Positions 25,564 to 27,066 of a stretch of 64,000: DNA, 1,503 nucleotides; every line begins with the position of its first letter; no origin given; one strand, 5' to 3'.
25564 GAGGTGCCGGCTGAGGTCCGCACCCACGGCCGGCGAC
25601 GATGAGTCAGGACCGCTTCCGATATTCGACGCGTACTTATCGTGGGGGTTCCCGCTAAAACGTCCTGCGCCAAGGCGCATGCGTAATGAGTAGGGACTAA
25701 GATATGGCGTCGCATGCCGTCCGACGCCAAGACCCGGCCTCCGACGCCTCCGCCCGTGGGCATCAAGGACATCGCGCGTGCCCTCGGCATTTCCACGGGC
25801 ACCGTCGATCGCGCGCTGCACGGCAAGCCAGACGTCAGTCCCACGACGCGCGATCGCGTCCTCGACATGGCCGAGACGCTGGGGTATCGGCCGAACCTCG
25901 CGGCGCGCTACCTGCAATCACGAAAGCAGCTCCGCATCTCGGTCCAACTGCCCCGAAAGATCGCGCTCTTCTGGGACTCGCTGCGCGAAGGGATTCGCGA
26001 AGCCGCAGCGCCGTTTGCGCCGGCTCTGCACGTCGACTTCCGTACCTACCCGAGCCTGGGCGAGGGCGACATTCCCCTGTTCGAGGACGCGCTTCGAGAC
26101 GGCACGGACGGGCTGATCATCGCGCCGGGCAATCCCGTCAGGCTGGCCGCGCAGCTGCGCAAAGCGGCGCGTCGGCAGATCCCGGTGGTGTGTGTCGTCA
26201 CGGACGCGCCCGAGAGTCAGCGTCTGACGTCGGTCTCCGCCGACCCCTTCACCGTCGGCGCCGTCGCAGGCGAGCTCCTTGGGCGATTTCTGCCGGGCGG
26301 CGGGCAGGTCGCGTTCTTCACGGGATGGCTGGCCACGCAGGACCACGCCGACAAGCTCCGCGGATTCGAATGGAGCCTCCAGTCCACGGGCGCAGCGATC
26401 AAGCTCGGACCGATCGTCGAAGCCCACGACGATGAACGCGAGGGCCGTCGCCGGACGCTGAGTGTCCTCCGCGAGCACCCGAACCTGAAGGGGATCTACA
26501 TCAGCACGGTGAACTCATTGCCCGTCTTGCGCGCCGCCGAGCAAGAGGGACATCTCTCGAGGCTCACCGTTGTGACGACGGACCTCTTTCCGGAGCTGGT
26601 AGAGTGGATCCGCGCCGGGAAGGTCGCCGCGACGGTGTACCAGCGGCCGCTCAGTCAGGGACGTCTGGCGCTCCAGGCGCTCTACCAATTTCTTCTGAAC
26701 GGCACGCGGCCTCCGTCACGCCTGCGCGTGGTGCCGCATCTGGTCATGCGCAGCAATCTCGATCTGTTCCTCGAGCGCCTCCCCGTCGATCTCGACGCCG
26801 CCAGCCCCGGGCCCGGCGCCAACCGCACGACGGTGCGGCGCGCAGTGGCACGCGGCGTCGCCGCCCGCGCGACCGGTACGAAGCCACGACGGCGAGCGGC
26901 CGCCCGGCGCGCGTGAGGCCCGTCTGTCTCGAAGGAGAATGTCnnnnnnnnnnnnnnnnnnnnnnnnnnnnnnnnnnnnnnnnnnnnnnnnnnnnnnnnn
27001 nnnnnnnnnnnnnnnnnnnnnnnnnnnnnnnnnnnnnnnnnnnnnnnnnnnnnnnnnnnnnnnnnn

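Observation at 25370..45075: A 16-bp palindrome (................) recurs four times at control positions, suggesting a LacI-type regulon over 20 kb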

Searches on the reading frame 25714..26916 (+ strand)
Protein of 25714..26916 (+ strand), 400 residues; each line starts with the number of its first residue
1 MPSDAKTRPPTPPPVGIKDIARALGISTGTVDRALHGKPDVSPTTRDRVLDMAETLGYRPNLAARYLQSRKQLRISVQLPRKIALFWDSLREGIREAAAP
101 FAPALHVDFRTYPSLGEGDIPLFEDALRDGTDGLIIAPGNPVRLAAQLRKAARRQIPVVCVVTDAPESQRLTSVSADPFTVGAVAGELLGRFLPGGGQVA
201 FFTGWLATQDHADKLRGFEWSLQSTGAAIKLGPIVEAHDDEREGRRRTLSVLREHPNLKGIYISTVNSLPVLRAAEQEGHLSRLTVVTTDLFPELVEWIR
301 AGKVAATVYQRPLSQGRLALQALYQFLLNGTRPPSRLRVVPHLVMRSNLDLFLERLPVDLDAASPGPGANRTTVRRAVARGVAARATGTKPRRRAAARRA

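Call 6: search_protein_families(library=pfam, proteins=[window:25714-26916:+])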
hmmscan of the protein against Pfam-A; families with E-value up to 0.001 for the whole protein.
window:25714-26916:+ (400 aa): 3 families
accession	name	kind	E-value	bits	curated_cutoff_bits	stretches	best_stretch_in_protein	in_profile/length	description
PF13407.12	Peripla_BP_4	-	3.9e-44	151.6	35.1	1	84-327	11-254/258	Periplasmic binding protein domain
PF00356.27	LacI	-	5.6e-12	45.7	27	1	17-61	2-46/46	Bacterial regulatory proteins, lacI family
PF00532.27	Peripla_BP_1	-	3.2e-05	24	22.2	1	84-295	13-226/281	Periplasmic binding proteins and sugar binding domain of LacI family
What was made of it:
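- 25714..26916 (+): LacI-family regulator (400 aa): LacI HTH, hinge, Peripla_BP_4 sugar-binding core and an Arg-rich C-terminal tail. Pfam PF00356 45.7 bits, PF13407 151.6 bits (call 6).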

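Call 16: find_homologous_proteins(query=window:25714-26913:+, max_evalue=1e-20)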
Query window:25714-26913:+ (400 aa): 2448 proteins with E <= 1e-20 among 8000 candidates; the best 120 are listed.
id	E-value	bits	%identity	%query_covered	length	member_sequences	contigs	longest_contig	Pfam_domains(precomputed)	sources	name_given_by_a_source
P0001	2.1e-259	878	100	100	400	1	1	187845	PF00356.28,PF13407.13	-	-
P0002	1.6e-237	806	93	100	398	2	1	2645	PF00356.28,PF13407.13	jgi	jgi:LacI family transcriptional regulator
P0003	1.3e-213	727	88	92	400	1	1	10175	PF00532.28,PF00356.28,PF13407.13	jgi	jgi:LacI family transcriptional regulator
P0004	1.5e-213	727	89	91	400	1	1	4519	PF00532.28,PF00356.28,PF13407.13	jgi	jgi:LacI family transcriptional regulator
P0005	2.0e-211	720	83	100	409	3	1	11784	PF00356.28,PF13407.13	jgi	jgi:LacI family transcriptional regulator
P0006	2.4e-210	716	89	91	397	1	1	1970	PF00532.28,PF00356.28,PF13407.13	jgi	jgi:LacI family transcriptional regulator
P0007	9.4e-209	711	87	91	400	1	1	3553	PF00532.28,PF00356.28,PF13407.13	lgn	-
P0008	4.1e-208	709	84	99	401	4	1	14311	PF00532.28,PF00356.28,PF13407.13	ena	-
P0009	5.8e-208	709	88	91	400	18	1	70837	PF00532.28,PF00356.28,PF13407.13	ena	-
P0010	1.1e-206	704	89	91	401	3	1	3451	PF00532.28,PF00356.28,PF13407.13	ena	-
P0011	1.9e-206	704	84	97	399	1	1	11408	PF00532.28,PF00356.28,PF13407.13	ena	-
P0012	7.8e-206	702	82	100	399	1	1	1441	PF00356.28,PF13407.13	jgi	jgi:LacI family transcriptional regulator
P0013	1.6e-205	701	87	91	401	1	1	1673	PF00532.28,PF00356.28,PF13407.13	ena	-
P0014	8.7e-204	695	85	91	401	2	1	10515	PF00532.28,PF00356.28,PF13407.13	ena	-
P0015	3.2e-203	693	86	90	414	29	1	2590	PF00356.28,PF13407.13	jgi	jgi:LacI family transcriptional regulator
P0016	4.0e-203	693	82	98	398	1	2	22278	PF00532.28,PF00356.28,PF13407.13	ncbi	-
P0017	4.3e-203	693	81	100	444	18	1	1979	PF00532.28,PF00356.28,PF13407.13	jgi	jgi:LacI family transcriptional regulator, galactose operon repressor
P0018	3.5e-202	690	87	91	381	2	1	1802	PF00356.28,PF13407.13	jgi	jgi:LacI family transcriptional regulator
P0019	7.7e-201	685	80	100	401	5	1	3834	PF00532.28,PF00356.28,PF13407.13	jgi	jgi:LacI family transcriptional regulator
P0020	1.1e-200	685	82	93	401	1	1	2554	PF00532.28,PF00356.28,PF13407.13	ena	-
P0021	4.0e-200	683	87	90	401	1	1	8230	PF00532.28,PF00356.28,PF13407.13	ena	-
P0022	4.3e-199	679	87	90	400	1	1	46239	PF00532.28,PF00356.28,PF13407.13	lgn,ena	-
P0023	5.1e-199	679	85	91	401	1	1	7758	PF00532.28,PF00356.28,PF13407.13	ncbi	-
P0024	1.2e-198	678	80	100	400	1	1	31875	PF00356.28,PF13407.13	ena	-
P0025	1.5e-198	678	82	94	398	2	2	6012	PF00356.28,PF13407.13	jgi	jgi:LacI family transcriptional regulator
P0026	2.3e-198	677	81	95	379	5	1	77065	PF00532.28,PF00356.28,PF13407.13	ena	-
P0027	2.7e-198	677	78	100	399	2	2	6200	PF00532.28,PF00356.28,PF13407.13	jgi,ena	-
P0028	3.1e-198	677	83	94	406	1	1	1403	PF00356.28,PF13407.13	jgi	jgi:LacI family transcriptional regulator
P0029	1.2e-197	675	78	100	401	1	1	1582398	PF00532.28,PF00356.28,PF13407.13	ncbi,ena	-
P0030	1.7e-197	674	80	94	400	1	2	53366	PF00532.28,PF00356.28,PF13407.13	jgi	jgi:LacI family transcriptional regulator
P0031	2.2e-197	674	80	99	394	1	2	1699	PF00532.28,PF00356.28,PF13407.13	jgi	jgi:LacI family transcriptional regulator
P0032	7.6e-197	672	82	93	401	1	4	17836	PF00532.28,PF00356.28,PF13407.13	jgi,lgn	jgi:LacI family transcriptional regulator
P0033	6.5e-196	669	82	91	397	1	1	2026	PF00532.28,PF00356.28,PF13407.13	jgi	-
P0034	2.0e-195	667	78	99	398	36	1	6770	PF00532.28,PF00356.28,PF13407.13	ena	-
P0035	2.2e-195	667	82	91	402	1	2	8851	PF00532.28,PF00356.28,PF13407.13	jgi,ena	-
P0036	3.6e-195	667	78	98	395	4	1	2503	PF00532.28,PF00356.28,PF13407.13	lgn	-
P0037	6.8e-195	666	83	92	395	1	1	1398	PF00532.28,PF00356.28,PF13407.13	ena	-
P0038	6.9e-195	666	79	96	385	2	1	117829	PF00532.28,PF00356.28,PF13407.13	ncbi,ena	-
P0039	1.2e-194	665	77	99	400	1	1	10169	PF00532.28,PF00356.28,PF13407.13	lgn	-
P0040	2.4e-194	664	78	100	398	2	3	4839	PF00532.28,PF00356.28,PF13407.13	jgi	jgi:LacI family transcriptional regulator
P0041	3.2e-194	663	80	96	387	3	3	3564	PF00532.28,PF00356.28,PF13407.13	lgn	-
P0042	6.4e-194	662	79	96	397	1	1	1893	PF00532.28,PF00356.28,PF13407.13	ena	-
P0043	1.4e-193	661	78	100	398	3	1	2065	PF00532.28,PF00356.28,PF13407.13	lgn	-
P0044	2.3e-193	661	78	100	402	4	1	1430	PF00356.28,PF13407.13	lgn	-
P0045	3.0e-193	660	78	98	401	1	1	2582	PF00532.28,PF00356.28,PF13407.13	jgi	jgi:LacI family transcriptional regulator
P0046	4.0e-193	660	80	95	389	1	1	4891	PF00532.28,PF00356.28,PF13407.13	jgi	jgi:LacI family transcriptional regulator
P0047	5.5e-193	659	77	99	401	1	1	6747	PF00532.28,PF00356.28,PF13407.13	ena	-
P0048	5.8e-193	659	79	96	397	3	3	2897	PF00356.28,PF13407.13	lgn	-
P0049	2.6e-192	657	76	100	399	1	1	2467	PF00532.28,PF00356.28,PF13407.13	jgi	jgi:LacI family transcriptional regulator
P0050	2.7e-192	657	83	91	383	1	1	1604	PF00532.28,PF00356.28,PF13407.13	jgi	jgi:LacI family transcriptional regulator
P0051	3.1e-192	657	81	92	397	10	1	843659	PF00356.28,PF13407.13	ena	-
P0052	4.1e-192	656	76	100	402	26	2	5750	PF00532.28,PF00356.28,PF13407.13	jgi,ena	-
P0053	4.3e-192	656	78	100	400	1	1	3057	PF00532.28,PF00356.28,PF13407.13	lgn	-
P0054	6.9e-192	656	82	90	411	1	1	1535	PF00356.28,PF13407.13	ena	-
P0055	7.6e-192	656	77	100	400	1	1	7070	PF00532.28,PF00356.28,PF13407.13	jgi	jgi:LacI family transcriptional regulator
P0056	7.9e-192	656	76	100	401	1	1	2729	PF00532.28,PF00356.28,PF13407.13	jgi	jgi:LacI family transcriptional regulator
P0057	2.5e-191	654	80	93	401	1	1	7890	PF00532.28,PF00356.28,PF13407.13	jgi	jgi:LacI family transcriptional regulator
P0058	3.3e-191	653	78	96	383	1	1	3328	PF00356.28,PF13407.13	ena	-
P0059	4.8e-191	653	82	90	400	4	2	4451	PF00356.28,PF13407.13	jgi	jgi:LacI family transcriptional regulator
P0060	5.7e-191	653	77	98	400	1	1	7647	PF00532.28,PF00356.28,PF13407.13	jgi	jgi:LacI family transcriptional regulator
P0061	1.8e-190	651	80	91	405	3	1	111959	PF00356.28,PF13407.13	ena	-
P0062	1.8e-190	651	77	99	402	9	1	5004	PF00532.28,PF00356.28,PF13407.13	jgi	jgi:LacI family transcriptional regulator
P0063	3.6e-190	650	80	91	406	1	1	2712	PF00532.28,PF00356.28,PF13407.13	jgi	jgi:LacI family transcriptional regulator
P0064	7.0e-190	649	83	90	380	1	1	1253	PF00356.28,PF13407.13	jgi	jgi:LacI family transcriptional regulator, galactose operon repressor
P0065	7.5e-190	649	81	91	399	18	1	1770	PF00356.28,PF13407.13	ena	-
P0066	1.0e-189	649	78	94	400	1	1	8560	PF00532.28,PF00356.28,PF13407.13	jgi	-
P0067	1.7e-189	648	78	96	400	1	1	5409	PF00532.28,PF00356.28,PF13407.13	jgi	jgi:LacI family transcriptional regulator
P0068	1.7e-189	648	76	100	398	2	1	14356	PF00532.28,PF00356.28,PF13407.13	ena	-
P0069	1.9e-189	648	76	100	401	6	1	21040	PF00532.28,PF00356.28,PF13407.13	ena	-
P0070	2.9e-189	647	77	99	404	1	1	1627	PF00532.28,PF00356.28,PF13407.13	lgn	-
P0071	3.3e-189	647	79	94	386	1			PF00532.28,PF00356.28,PF13407.13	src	-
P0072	2.0e-188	644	76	100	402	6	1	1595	PF00532.28,PF00356.28,PF13407.13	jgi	-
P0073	5.2e-188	643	77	98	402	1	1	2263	PF00532.28,PF00356.28,PF13407.13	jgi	jgi:LacI family transcriptional regulator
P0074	7.9e-188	642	81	90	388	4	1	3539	PF00532.28,PF00356.28,PF13407.13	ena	-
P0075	1.1e-187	642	80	92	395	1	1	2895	PF00356.28,PF13407.13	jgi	jgi:LacI family transcriptional regulator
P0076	1.8e-187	641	81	92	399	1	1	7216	PF00532.28,PF00356.28,PF13407.13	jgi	jgi:LacI family transcriptional regulator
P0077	1.8e-187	641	78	96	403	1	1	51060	PF00532.28,PF00356.28,PF13407.13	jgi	jgi:LacI family transcriptional regulator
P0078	2.4e-187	641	77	97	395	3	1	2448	PF00356.28,PF13407.13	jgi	jgi:LacI family transcriptional regulator, galactose operon repressor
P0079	2.6e-187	641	77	99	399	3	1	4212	PF00532.28,PF00356.28,PF13407.13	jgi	jgi:LacI family transcriptional regulator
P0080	4.0e-187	640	76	97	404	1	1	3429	PF00532.28,PF00356.28,PF13407.13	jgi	jgi:LacI family transcriptional regulator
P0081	6.3e-187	639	76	96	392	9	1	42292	PF00356.28,PF13407.13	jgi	jgi:LacI family transcriptional regulator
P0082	1.0e-186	639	75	100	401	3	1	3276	PF00532.28,PF00356.28,PF13407.13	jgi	jgi:LacI family transcriptional regulator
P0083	1.6e-186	638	79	94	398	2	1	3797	PF00532.28,PF00356.28,PF13407.13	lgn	-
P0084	1.8e-186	638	77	96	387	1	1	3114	PF00532.28,PF00356.28,PF13407.13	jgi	jgi:LacI family transcriptional regulator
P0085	2.3e-186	638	82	90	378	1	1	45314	PF00532.28,PF00356.28,PF13407.13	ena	-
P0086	3.5e-186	637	82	90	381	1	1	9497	PF00356.28,PF13407.13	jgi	jgi:LacI family transcriptional regulator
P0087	5.6e-186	636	77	94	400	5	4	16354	PF00532.28,PF00356.28,PF13407.13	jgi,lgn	jgi:LacI family transcriptional regulator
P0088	7.1e-186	636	77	94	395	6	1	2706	PF00356.28,PF13407.13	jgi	jgi:LacI family transcriptional regulator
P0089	9.4e-186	636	82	90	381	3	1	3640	PF00356.28,PF13407.13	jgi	-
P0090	1.0e-185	635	78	91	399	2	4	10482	PF00532.28,PF00356.28,PF13407.13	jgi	jgi:LacI family transcriptional regulator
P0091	1.1e-185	635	77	98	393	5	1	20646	PF00532.28,PF00356.28,PF13407.13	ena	-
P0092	1.2e-185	635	79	92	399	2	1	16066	PF00532.28,PF00356.28,PF13407.13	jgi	jgi:LacI family transcriptional regulator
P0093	1.3e-185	635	75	100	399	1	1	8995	PF00532.28,PF00356.28,PF13407.13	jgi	jgi:LacI family transcriptional regulator, galactose operon repressor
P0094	1.3e-185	635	79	91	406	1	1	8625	PF00532.28,PF00356.28,PF13407.13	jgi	jgi:LacI family transcriptional regulator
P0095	1.6e-185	635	80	90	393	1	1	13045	PF00356.28,PF13407.13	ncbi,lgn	-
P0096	1.8e-185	635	81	91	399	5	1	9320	PF00356.28,PF13407.13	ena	-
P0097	2.0e-185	634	76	94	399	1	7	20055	PF00532.28,PF00356.28,PF13407.13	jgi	jgi:LacI family transcriptional regulator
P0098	2.1e-185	634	79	91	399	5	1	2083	PF00532.28,PF00356.28,PF13407.13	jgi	-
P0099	3.3e-185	634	80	90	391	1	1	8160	PF00532.28,PF00356.28,PF13407.13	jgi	jgi:LacI family transcriptional regulator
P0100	3.3e-185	634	78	95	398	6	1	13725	PF00532.28,PF00356.28,PF13407.13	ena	-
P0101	3.6e-185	634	78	94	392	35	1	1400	PF00532.28,PF00356.28,PF13407.13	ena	-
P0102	4.4e-185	633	77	94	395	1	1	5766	PF00356.28,PF13407.13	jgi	jgi:LacI family transcriptional regulator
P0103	6.3e-185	633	74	100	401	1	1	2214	PF00532.28,PF00356.28,PF13407.13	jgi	jgi:LacI family transcriptional regulator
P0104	8.0e-185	632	74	100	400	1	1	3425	PF00532.28,PF00356.28,PF13407.13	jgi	jgi:LacI family transcriptional regulator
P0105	8.1e-185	632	75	100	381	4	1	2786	PF00532.28,PF00356.28,PF13407.13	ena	-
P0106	9.2e-185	632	80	90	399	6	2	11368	PF00532.28,PF00356.28,PF13407.13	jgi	jgi:LacI family transcriptional regulator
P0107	9.7e-185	632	77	92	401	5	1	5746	PF00532.28,PF00356.28,PF13407.13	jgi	jgi:LacI family transcriptional regulator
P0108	1.2e-184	632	74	100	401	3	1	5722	PF00532.28,PF00356.28,PF13407.13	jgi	jgi:LacI family transcriptional regulator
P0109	1.5e-184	632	80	91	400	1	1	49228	PF00532.28,PF00356.28,PF13407.13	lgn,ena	-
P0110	1.5e-184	632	74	100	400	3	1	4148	PF00532.28,PF00356.28,PF13407.13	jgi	jgi:LacI family transcriptional regulator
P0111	1.7e-184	631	75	100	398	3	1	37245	PF00532.28,PF00356.28,PF13407.13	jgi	jgi:LacI family transcriptional regulator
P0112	3.0e-184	631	75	100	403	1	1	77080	PF00532.28,PF00356.28,PF13407.13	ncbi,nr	ncbi:MAG: LacI family transcriptional regulator [Acidobacteria bacterium]|nr:MAG: LacI family transc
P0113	3.2e-184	630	75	100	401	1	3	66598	PF00532.28,PF00356.28,PF13407.13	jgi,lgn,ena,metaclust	metaclust:\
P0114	4.8e-184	630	75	98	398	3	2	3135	PF00532.28,PF00356.28,PF13407.13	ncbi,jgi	-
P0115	5.2e-184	630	78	94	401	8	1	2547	PF00532.28,PF00356.28,PF13407.13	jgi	jgi:LacI family transcriptional regulator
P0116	5.4e-184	630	74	98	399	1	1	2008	PF00532.28,PF00356.28,PF13407.13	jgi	jgi:LacI family transcriptional regulator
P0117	6.2e-184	630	78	94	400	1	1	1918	PF00532.28,PF00356.28,PF13407.13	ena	-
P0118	6.9e-184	629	73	100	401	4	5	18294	PF00532.28,PF00356.28,PF13407.13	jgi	jgi:LacI family transcriptional regulator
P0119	6.9e-184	629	76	94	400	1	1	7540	PF00532.28,PF00356.28,PF13407.13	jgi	jgi:LacI family transcriptional regulator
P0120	8.4e-184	629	75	100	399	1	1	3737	PF00532.28,PF00356.28,PF13407.13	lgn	-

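Call 18: find_encoding_contigs(protein=P0029, flank=10000, max_places=3)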
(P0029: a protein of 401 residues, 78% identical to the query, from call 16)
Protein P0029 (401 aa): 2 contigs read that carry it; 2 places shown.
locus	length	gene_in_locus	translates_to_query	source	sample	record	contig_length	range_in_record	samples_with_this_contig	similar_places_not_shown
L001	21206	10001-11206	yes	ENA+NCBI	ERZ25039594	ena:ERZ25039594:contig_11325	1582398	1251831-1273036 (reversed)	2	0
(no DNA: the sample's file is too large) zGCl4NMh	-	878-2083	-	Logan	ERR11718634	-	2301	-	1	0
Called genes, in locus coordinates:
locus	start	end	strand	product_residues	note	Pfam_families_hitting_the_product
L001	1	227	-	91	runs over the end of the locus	PF13517:FG-GAP_3 (weak)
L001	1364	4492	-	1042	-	PF13414:TPR_11, PF13432:TPR_16, PF00515:TPR_1 (weak), PF13414:TPR_11 (weak), PF13432:TPR_16, PF14559:TPR_19, PF13432:TPR_16, PF13414:TPR_11, +28 more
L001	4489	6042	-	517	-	-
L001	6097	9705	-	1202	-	PF13620:CarboxypepD_reg, PF25183:OMP_b-brl_4, PF00593:TonB_dep_Rec_b-barrel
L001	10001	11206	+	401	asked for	PF00356:LacI, PF00532:Peripla_BP_1 (weak), PF13407:Peripla_BP_4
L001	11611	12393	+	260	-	PF22848:ASD1_dom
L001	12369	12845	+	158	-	PF06964:Alpha-L-AF_C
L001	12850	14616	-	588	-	PF07944:Beta-AFase-like_GH127_cat, PF20736:Glyco_hydro127M, PF20737:Glyco_hydro127C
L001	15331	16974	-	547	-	PF22848:ASD1_dom, PF06964:Alpha-L-AF_C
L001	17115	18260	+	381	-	PF00150:Cellulase (weak)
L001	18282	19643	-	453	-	PF01565:FAD_binding_4, PF04030:ALO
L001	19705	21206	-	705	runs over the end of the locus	PF02065:Melibiase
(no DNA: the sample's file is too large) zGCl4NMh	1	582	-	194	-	?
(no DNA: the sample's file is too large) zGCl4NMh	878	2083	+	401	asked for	PF00356:LacI, PF00532:Peripla_BP_1 (weak), PF13407:Peripla_BP_4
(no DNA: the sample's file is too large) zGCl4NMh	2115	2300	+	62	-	?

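Call 19: find_encoding_contigs(protein=P0051, flank=10000, max_places=3)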
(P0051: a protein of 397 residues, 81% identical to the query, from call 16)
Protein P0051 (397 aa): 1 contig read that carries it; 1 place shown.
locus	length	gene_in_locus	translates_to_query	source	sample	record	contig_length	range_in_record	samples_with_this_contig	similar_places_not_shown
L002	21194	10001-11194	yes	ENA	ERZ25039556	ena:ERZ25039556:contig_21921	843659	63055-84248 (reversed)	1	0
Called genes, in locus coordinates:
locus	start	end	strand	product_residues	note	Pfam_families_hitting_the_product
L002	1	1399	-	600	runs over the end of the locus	PF13517:FG-GAP_3, PF01839:FG-GAP (faint), PF13517:FG-GAP_3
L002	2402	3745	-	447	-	PF13414:TPR_11 (faint), PF13431:TPR_17 (faint), PF13432:TPR_16 (faint), PF14559:TPR_19 (faint)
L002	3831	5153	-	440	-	PF00515:TPR_1 (faint), PF07719:TPR_2 (weak), PF13414:TPR_11 (weak), PF13432:TPR_16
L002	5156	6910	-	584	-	PF25183:OMP_b-brl_4, PF13431:TPR_17 (faint), PF13414:TPR_11 (faint)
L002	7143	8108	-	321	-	PF25183:OMP_b-brl_4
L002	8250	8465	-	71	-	-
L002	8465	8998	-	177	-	PF25183:OMP_b-brl_4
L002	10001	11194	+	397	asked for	PF00356:LacI, PF13407:Peripla_BP_4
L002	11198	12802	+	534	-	PF22848:ASD1_dom, PF06964:Alpha-L-AF_C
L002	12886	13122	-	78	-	PF06964:Alpha-L-AF_C (weak)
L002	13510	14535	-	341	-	PF22848:ASD1_dom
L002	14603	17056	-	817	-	PF12704:MacB_PCD, PF02687:FtsX, PF12704:MacB_PCD (weak), PF02687:FtsX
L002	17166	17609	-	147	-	-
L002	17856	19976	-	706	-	PF19313:DUF5916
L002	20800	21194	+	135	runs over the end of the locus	-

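Call 24: find_related_loci(query=A2, collection=genome_contigs, flank=10000)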
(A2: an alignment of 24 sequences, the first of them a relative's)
Query A2 (400 aa) in genome_contigs; peptide patterns used: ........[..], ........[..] (x = any residue, [..] = any of these).
599 stretches matched a pattern (row limit reached: there are more); 547 encode a relative of the query (tblastn E <= 1e-3); the best 80 are kept; 80 distinct loci.
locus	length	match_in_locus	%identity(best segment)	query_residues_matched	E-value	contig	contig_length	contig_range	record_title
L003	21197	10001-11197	78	1-400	0e+0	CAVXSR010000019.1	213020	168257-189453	MAG: Vicinamibacteria bacterium isolate MFD04850.bin.1.214 genome assembly, contig: contig_6964, whole genome shotgun se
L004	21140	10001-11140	80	1-380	0e+0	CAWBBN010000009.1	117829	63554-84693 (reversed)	MAG: Vicinamibacteria bacterium isolate MFD03975.bin.2.135 genome assembly, contig: contig_148493, whole genome shotgun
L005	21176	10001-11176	79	1-392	0e+0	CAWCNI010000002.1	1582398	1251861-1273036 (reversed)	MAG: Vicinamibacteria bacterium isolate MFD09368.bin.1.28 genome assembly, contig: contig_11325, whole genome shotgun se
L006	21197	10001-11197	76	1-399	0e+0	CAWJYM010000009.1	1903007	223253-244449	MAG: uncultured Acidobacteriota bacterium isolate MFD06742.bin.1.259 genome assembly, contig: contig_6991, whole genome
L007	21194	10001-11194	75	1-398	0e+0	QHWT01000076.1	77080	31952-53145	MAG: Acidobacteria bacterium isolate gp6 AA36 14_0927_09_20cm_scaffold_291_curated, whole genome shotgun sequence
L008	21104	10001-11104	80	1-368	0e+0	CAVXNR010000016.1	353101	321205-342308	MAG: Vicinamibacteria bacterium isolate MFD02840.bin.2.172 genome assembly, contig: contig_36892, whole genome shotgun s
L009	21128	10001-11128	76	1-376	0e+0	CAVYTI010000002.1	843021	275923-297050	MAG: uncultured Acidobacteriota bacterium isolate MFD05537.bin.1.91 genome assembly, contig: contig_10742, whole genome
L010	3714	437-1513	79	1-359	0e+0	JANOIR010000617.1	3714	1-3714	MAG: Vicinamibacteraceae bacterium isolate SOY_63_metabat_174 SOY_63_k141_3409632, whole genome shotgun sequence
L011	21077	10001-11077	80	3-361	0e+0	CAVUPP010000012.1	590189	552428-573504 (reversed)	MAG: Vicinamibacteria bacterium isolate MFD03975.bin.1.47 genome assembly, contig: contig_28140, whole genome shotgun se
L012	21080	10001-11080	78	5-362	0e+0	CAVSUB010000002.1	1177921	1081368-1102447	MAG: uncultured Acidobacteriota bacterium isolate MFD06298.bin.1.233 genome assembly, contig: contig_17, whole genome sh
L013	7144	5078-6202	74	1-376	0e+0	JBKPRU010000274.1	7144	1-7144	MAG: Acidobacteriota bacterium isolate GS_EKS_MAG_00040 GS_EKS_000002687142, whole genome shotgun sequence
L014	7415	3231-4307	79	3-361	0e+0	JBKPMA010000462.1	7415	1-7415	MAG: Acidobacteriota bacterium isolate GS_HAYS_MAG_00078 GS_HAYS_000002976467, whole genome shotgun sequence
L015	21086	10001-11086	75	1-362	3e-179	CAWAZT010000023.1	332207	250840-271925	MAG: uncultured Acidobacteriota bacterium isolate MFD03975.bin.2.149 genome assembly, contig: contig_8038, whole genome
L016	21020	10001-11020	77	15-356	6e-177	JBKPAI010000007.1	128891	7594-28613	MAG: Acidobacteriota bacterium isolate GB_HAYS_MAG_00009 GB_HAYS_000001609945, whole genome shotgun sequence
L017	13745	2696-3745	75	14-363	4e-176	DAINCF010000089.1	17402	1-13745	MAG TPA_asm: Vicinamibacterales bacterium isolate CTOTU39262 NODE_314_length_17402_cov_7.493169, whole genome shotgun se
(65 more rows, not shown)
